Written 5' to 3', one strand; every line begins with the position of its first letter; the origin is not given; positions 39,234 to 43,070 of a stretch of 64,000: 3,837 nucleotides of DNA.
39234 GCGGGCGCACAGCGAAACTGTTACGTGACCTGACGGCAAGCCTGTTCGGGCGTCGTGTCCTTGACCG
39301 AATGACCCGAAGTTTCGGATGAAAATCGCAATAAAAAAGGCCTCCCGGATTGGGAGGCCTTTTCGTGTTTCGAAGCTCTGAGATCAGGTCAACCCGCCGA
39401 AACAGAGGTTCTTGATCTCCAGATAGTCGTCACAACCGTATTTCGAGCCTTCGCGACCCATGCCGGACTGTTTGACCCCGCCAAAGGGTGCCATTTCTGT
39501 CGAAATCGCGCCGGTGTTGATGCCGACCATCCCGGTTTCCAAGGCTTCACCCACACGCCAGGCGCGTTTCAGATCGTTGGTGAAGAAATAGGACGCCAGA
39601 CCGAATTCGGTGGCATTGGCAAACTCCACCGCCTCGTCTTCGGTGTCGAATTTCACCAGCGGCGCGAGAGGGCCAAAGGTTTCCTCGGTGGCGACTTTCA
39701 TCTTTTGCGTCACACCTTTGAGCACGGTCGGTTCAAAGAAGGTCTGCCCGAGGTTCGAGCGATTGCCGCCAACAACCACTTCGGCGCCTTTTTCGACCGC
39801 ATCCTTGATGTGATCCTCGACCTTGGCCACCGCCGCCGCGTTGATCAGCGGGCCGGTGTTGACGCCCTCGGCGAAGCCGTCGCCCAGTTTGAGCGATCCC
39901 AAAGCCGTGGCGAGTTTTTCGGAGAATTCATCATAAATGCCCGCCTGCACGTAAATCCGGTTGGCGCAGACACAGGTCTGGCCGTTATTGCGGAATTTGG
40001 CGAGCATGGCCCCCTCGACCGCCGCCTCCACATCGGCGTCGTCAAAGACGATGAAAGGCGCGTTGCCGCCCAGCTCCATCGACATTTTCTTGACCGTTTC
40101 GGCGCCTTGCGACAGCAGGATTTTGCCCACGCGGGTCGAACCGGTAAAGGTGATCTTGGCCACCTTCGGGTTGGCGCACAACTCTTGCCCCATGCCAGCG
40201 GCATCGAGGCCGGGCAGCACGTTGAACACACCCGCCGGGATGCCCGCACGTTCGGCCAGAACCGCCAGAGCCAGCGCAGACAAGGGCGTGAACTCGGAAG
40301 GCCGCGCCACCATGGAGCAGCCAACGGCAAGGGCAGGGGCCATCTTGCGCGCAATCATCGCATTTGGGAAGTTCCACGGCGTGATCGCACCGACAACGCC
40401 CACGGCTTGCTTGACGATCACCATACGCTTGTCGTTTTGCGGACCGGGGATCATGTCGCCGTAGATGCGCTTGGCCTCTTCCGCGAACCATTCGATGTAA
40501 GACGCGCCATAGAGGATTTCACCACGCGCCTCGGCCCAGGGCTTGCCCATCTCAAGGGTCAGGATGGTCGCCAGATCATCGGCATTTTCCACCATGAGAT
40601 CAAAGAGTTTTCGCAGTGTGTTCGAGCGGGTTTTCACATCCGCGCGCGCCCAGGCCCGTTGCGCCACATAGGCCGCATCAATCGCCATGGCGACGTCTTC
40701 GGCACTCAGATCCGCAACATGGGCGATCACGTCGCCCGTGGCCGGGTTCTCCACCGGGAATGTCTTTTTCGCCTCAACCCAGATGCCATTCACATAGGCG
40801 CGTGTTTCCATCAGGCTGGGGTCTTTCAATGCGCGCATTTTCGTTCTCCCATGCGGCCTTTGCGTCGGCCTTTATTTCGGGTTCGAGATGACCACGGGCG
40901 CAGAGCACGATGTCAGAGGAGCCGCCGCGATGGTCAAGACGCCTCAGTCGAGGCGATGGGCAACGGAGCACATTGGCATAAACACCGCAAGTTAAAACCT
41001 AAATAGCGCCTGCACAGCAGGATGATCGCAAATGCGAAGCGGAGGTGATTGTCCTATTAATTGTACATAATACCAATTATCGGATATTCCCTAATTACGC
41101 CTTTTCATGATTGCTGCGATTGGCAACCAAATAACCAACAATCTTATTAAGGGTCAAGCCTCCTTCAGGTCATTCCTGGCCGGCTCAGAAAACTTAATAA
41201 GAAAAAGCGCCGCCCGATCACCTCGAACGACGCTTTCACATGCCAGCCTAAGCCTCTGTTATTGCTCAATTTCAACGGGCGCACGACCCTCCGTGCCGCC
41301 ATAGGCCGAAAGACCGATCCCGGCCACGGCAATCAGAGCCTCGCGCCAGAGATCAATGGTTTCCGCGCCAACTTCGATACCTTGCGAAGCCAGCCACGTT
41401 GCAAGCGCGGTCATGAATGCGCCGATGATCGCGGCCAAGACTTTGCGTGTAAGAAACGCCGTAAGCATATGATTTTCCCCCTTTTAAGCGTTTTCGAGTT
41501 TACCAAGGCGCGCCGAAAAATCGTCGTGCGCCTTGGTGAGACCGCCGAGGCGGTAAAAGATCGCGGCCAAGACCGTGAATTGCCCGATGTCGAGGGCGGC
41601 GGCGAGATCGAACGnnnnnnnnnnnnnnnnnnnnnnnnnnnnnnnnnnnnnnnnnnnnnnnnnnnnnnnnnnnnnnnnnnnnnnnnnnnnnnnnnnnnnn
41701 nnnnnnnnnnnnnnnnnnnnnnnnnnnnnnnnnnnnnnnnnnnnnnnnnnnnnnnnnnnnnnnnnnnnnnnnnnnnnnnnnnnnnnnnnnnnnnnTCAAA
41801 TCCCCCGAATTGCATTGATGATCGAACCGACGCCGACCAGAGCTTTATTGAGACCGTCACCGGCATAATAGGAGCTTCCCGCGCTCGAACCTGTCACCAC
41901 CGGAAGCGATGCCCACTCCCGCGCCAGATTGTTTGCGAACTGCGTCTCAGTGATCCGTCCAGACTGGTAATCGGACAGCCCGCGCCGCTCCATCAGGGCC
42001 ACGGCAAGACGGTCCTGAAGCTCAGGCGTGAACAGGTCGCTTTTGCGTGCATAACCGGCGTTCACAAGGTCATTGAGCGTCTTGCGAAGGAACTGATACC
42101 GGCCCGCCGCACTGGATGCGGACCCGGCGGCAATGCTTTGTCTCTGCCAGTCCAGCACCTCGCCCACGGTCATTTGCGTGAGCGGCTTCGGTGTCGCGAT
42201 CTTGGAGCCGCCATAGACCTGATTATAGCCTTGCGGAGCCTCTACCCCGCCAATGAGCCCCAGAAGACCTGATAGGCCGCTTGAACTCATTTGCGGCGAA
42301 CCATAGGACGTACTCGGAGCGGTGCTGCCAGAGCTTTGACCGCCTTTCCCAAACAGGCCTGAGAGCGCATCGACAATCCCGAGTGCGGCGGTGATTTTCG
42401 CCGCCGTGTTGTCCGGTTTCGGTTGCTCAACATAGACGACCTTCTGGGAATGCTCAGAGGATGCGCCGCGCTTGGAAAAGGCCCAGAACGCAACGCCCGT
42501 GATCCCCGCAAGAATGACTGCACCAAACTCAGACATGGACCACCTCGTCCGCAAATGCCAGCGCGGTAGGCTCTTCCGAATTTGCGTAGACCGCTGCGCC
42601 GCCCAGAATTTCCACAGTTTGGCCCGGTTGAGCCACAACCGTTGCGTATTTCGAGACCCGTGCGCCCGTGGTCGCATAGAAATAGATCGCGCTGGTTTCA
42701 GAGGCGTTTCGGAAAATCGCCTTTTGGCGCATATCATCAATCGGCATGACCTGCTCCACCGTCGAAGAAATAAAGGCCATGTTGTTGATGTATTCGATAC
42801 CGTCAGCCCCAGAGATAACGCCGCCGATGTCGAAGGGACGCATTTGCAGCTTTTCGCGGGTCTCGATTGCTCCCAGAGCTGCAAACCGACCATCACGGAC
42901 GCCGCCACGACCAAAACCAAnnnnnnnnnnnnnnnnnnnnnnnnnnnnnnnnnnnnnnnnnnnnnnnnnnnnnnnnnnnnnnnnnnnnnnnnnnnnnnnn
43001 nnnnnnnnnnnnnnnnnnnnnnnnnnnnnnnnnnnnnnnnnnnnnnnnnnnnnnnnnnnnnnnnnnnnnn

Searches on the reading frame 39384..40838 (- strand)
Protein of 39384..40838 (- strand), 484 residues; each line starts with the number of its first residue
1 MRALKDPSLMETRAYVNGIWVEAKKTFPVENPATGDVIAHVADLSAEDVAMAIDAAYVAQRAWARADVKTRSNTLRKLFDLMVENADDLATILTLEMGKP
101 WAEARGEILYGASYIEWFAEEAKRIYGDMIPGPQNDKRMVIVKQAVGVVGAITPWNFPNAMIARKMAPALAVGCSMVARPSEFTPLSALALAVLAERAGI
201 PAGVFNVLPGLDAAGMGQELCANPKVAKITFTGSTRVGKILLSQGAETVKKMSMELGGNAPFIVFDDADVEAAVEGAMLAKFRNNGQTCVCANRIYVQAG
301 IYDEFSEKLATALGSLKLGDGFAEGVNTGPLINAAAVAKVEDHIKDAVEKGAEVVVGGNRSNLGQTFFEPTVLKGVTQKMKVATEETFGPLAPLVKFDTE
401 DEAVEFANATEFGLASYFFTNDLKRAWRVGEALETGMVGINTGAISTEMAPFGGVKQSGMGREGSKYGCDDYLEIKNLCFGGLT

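Call 64: find_related_loci(query=window:39384-40838:-, collection=genome_contigs, flank=3000)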
Query window:39384-40838:- (484 aa) in genome_contigs; peptide patterns used: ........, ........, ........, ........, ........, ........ (x = any residue, [..] = any of these).
596 stretches matched a pattern (row limit reached: there are more); 587 encode a relative of the query (tblastn E <= 1e-3); the best 80 are kept; 80 distinct loci.
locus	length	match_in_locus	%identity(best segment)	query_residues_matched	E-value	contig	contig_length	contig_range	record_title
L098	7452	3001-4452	97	1-484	0e+0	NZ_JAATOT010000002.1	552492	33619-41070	Celeribacter sp. HF31 NODE_2_length_552492_cov_11.377939, whole genome shotgun sequence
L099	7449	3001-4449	96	1-483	0e+0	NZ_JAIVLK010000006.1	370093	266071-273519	Celeribacter naphthalenivorans strain EaN35-2 EaN35-2_ctg0006, whole genome shotgun sequence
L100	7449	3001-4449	95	1-483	0e+0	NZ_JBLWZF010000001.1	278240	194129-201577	MAG: Celeribacter sp. isolate EC02-03 C02.030.metabat.1RE.5K@1, whole genome shotgun sequence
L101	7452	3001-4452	88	1-484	0e+0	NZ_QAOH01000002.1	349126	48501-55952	Celeribacter persicus strain DSM 100434 Ga0183454_102, whole genome shotgun sequence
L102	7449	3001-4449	86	1-483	0e+0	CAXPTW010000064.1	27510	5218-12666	MAG: Abyssibacter sp. isolate 02um_A1Z0801_8.48 genome assembly, contig: k127_881408, whole genome shotgun sequence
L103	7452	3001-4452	87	1-484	0e+0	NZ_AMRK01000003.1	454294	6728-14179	Celeribacter baekdonensis B30 contig3, whole genome shotgun sequence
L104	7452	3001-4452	86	1-484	0e+0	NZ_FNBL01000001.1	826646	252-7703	Celeribacter baekdonensis strain DSM 27375, whole genome shotgun sequence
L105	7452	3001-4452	91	1-484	0e+0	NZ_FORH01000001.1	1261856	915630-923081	Celeribacter neptunius strain DSM 26471, whole genome shotgun sequence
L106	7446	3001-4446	82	3-484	0e+0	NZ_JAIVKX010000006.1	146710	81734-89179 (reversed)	Alloyangia pacifica strain KcN7-14 KcN7-14_ctg006, whole genome shotgun sequence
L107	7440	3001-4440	78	4-483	0e+0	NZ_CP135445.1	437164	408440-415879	Thioclava litoralis strain FTW29 plasmid unnamed2, complete sequence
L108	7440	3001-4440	79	4-483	0e+0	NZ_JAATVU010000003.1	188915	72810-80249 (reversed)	Mangrovicoccus sp. HB161399 scaffold3, whole genome shotgun sequence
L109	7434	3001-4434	71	4-481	0e+0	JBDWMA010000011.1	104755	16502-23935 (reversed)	MAG: Pseudoruegeria sp. isolate CI.22.F.D2_448_36 CI_22_F_D2_448_36_000000000011, whole genome shotgun sequence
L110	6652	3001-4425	72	4-480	0e+0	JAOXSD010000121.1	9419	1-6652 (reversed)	MAG: Silicimonas sp. isolate R2S4C2D_S42.014 k141_461411, whole genome shotgun sequence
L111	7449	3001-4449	68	1-483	0e+0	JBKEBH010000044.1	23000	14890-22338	MAG: Paracoccus sp. (in: a-proteobacteria) isolate VLC_077 k121_14652819, whole genome shotgun sequence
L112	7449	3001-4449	67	4-483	0e+0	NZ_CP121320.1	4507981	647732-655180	MAG: Hoeflea sp. isolate NCC532_bact_2428 chromosome, complete genome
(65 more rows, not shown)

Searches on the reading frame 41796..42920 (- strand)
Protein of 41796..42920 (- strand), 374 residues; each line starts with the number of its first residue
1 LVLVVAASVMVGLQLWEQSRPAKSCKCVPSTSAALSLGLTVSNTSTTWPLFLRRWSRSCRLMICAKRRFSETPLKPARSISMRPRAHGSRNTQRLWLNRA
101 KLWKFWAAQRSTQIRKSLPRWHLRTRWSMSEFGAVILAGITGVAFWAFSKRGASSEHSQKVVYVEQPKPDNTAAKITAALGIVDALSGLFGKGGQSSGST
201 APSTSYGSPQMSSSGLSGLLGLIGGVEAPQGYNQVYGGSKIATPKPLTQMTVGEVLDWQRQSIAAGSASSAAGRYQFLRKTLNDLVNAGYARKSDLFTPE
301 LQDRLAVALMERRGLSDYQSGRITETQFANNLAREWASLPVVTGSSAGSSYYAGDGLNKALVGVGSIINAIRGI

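Call 6: search_protein_families(library=pfam, proteins=[window:41796-42920:-], max_evalue=0.01)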
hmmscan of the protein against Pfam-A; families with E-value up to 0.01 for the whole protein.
window:41796-42920:- (374 aa): 0 families

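Call 7: search_protein_families(library=phrogs, proteins=[window:41796-42920:-], max_evalue=0.01)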
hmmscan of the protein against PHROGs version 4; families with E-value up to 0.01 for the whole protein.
window:41796-42920:- (374 aa): 9 families
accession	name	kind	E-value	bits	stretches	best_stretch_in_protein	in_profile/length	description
phrog_90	-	lysis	7e-26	91.3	1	191-367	632-816/1168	endolysin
phrog_30077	-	unknown function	7.8e-14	52.4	1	231-372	469-609/674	-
phrog_6126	-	head and packaging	6.9e-11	42.4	1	242-326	291-373/667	virion structural protein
phrog_430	-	tail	1.6e-08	34.5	1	260-361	561-654/868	baseplate hub subunit and tail lysozyme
phrog_37890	-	unknown function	2.1e-06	27.6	1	217-367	253-411/632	-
phrog_17230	-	tail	4.5e-06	26.6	1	230-341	391-493/580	tail fiber protein/ lysozyme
phrog_18972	-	unknown function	6.5e-05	22.3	1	266-364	555-648/865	-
phrog_10925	-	unknown function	9.8e-05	22.1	1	182-363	501-660/839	-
phrog_17029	-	unknown function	0.0018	18.9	1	266-340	69-139/241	-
